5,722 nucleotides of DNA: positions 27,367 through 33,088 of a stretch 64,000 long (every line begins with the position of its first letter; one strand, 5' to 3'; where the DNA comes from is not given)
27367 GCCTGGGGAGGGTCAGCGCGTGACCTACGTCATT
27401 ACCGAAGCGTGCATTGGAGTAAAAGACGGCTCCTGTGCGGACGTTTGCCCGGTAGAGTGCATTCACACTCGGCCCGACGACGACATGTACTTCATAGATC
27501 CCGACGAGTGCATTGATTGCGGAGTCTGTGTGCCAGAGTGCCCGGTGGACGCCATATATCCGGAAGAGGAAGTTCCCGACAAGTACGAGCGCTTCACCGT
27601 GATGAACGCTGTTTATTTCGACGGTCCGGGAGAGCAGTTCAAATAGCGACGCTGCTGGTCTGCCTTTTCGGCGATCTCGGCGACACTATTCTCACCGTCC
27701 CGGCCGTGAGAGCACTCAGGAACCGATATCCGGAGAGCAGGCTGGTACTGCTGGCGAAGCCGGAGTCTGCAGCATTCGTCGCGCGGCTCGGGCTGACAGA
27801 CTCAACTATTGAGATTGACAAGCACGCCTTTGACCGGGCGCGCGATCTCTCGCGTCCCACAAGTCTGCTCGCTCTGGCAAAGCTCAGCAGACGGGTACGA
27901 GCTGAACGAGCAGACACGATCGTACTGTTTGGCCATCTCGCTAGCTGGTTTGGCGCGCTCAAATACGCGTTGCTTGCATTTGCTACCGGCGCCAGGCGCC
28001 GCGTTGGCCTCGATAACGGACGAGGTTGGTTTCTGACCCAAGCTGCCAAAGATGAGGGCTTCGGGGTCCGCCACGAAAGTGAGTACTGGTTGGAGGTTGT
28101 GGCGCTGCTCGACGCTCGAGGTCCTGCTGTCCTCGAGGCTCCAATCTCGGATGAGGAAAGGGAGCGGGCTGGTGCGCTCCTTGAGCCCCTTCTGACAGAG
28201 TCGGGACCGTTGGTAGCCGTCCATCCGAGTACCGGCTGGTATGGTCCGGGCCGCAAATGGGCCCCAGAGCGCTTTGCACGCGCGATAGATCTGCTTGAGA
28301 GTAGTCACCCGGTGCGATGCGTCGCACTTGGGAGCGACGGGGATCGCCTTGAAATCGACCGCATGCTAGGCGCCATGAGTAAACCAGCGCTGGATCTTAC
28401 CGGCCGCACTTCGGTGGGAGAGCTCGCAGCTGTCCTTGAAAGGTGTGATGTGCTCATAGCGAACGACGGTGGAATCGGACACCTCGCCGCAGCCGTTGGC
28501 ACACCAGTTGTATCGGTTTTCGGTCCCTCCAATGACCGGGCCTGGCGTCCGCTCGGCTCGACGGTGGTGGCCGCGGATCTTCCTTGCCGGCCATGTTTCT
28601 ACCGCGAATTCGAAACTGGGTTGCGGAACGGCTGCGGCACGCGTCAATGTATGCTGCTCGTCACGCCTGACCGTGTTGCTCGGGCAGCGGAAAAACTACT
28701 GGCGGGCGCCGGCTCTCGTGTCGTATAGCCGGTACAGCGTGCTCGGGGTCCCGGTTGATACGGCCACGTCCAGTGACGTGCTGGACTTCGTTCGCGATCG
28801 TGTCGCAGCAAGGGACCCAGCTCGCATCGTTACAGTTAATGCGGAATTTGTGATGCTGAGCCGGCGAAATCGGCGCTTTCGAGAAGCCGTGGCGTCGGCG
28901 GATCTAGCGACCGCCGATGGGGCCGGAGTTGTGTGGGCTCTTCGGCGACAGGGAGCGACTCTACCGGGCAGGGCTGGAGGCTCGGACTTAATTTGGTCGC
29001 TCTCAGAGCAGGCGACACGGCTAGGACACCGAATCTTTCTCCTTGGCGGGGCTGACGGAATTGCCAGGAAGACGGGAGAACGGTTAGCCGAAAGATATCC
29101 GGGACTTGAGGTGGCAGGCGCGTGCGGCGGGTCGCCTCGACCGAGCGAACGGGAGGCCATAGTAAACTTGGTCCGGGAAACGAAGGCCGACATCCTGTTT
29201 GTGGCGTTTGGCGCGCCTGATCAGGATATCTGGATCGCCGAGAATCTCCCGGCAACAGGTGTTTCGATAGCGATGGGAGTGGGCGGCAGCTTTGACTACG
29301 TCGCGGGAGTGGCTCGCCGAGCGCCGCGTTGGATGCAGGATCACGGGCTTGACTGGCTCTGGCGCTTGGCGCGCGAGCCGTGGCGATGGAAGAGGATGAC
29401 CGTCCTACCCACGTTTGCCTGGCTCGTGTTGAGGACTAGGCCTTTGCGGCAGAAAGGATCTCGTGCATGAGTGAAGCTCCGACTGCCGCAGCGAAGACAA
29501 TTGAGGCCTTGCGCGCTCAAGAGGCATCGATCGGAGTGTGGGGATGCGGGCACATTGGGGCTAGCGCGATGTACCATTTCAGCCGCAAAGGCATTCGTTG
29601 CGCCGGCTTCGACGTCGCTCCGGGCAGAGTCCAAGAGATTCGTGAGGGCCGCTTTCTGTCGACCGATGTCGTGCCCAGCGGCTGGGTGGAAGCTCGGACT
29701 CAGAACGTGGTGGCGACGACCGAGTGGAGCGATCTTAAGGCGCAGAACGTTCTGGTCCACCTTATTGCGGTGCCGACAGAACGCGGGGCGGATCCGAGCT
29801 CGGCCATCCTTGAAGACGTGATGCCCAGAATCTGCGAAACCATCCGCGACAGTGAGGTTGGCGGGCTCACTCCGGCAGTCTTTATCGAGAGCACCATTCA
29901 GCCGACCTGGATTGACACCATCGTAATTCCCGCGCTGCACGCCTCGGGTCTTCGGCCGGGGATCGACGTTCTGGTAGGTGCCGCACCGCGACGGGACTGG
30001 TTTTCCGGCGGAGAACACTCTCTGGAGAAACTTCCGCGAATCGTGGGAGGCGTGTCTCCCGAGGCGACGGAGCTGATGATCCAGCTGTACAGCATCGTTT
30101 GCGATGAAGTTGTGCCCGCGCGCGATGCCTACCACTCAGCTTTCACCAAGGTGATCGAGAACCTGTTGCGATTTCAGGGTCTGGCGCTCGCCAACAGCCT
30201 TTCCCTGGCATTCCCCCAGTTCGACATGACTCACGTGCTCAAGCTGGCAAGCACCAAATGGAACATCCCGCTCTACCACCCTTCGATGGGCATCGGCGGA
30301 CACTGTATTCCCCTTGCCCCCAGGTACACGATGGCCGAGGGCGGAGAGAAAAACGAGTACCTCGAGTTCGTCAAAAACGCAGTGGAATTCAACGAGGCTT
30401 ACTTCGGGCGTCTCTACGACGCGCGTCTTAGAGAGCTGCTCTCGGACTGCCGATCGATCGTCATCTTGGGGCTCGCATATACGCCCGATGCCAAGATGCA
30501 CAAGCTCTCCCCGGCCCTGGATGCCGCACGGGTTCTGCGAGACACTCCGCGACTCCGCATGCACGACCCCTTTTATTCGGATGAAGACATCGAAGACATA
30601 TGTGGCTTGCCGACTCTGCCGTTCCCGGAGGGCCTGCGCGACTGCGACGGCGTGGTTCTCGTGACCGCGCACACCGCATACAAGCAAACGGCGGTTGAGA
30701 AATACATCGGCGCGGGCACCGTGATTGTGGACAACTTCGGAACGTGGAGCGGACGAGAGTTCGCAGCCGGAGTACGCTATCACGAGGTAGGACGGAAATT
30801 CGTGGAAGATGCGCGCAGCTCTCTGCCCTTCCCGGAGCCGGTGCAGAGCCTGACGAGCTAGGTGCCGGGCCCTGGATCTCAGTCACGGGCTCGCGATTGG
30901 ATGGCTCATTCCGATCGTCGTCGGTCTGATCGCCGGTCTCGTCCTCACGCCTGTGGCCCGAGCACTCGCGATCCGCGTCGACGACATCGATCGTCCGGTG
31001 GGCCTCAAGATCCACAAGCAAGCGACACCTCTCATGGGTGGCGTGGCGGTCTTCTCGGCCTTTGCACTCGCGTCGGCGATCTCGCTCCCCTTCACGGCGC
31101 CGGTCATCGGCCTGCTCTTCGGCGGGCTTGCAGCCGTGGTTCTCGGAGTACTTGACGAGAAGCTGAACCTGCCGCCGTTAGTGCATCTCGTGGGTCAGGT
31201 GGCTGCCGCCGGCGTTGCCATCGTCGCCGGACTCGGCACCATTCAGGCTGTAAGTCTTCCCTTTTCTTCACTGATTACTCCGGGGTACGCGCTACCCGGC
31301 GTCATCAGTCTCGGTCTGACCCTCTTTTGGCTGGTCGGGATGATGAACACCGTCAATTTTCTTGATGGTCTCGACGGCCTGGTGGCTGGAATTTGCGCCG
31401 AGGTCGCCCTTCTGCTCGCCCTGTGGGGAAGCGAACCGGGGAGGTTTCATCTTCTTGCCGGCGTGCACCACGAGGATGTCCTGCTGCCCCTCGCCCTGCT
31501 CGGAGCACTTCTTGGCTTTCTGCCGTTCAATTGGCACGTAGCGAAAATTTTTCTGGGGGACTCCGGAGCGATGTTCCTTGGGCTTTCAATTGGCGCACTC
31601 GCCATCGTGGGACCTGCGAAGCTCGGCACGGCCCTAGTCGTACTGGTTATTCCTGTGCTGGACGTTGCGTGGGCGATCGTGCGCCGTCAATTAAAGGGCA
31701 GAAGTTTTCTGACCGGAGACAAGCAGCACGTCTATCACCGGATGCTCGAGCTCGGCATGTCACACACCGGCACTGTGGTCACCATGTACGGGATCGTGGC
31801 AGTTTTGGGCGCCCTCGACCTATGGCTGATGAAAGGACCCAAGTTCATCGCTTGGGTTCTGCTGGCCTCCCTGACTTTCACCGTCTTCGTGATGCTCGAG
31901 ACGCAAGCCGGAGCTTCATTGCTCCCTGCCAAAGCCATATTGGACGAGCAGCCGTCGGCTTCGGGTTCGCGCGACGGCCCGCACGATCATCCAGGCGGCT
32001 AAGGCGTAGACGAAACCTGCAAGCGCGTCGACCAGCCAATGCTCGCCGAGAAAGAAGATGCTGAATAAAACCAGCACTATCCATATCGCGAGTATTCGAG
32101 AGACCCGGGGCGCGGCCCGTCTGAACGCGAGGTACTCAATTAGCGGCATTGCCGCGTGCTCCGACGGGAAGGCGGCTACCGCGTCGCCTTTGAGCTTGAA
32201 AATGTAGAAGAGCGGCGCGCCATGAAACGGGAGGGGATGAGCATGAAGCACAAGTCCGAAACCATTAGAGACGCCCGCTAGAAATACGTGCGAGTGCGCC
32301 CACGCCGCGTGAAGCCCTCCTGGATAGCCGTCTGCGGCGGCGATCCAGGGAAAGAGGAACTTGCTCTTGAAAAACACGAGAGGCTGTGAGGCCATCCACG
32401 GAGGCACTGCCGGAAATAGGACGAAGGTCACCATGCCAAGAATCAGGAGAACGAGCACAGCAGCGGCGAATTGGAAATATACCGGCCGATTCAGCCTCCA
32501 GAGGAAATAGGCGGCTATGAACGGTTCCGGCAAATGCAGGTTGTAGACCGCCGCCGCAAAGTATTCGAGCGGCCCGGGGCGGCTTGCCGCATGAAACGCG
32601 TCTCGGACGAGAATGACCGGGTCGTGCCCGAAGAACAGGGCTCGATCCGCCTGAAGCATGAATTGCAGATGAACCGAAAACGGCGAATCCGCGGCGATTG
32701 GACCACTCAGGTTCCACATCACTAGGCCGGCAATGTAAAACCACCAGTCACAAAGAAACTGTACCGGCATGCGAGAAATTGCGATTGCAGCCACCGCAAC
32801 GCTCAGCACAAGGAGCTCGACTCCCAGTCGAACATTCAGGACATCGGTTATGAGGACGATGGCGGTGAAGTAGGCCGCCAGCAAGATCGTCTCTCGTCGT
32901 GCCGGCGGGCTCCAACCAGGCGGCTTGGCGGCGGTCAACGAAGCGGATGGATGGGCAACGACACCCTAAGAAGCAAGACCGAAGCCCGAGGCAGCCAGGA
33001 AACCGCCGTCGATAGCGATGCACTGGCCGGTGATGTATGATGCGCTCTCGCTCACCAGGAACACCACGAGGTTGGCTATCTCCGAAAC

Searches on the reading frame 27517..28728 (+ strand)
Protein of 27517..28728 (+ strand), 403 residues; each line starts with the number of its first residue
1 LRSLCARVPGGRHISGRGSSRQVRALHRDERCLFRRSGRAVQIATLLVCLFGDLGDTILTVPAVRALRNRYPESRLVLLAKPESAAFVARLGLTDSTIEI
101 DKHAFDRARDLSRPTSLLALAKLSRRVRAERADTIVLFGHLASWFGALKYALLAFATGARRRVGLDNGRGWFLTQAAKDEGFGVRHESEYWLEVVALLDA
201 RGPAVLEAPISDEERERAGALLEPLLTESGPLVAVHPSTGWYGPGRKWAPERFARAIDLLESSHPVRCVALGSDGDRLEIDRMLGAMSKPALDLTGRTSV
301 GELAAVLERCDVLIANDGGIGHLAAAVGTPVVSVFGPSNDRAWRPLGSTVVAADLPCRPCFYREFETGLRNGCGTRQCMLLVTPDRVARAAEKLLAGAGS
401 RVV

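Call 81: search_protein_families(library=pfam, proteins=[window:27517-28728:+], max_evalue=0.00001)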
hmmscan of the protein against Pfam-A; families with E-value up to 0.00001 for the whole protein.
window:27517-28728:+ (403 aa): 1 family
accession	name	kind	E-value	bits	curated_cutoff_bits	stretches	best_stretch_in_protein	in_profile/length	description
PF01075.23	Glyco_transf_9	-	3.1e-25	89.4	22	1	122-363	3-239/247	Glycosyltransferase family 9 (heptosyltransferase)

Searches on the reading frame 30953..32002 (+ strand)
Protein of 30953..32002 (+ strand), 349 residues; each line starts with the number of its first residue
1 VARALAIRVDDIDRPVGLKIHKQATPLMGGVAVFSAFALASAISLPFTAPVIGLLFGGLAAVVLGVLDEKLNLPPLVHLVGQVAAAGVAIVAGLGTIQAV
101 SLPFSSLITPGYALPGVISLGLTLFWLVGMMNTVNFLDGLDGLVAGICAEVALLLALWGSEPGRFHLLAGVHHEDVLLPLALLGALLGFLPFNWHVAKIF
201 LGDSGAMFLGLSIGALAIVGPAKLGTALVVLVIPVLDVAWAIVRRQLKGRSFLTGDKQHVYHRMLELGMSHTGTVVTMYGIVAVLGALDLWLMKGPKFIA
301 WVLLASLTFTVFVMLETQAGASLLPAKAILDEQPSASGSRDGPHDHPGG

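Call 81: search_protein_families(library=pfam, proteins=[window:30953-32002:+], max_evalue=0.00001)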
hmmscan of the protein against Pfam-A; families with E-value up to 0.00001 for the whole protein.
window:30953-32002:+ (349 aa): 1 family
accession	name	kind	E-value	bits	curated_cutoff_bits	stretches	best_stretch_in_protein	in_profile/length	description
PF00953.26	Glycos_transf_4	-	3e-33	115.5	27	1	52-219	2-158/160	Glycosyl transferase family 4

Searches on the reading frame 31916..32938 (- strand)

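Call 81: search_protein_families(library=pfam, proteins=[window:31916-32938:-], max_evalue=0.00001)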
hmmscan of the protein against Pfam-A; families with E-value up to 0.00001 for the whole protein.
window:31916-32938:- (340 aa): 2 families
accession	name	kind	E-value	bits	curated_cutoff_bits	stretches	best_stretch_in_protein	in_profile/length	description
PF14378.12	PAP2_3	-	2.1e-19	70.5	27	2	251-317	121-189/190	PAP2 superfamily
PF01569.27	PAP2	-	2.9e-06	27.5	27.2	1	255-326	49-128/130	PAP2 superfamily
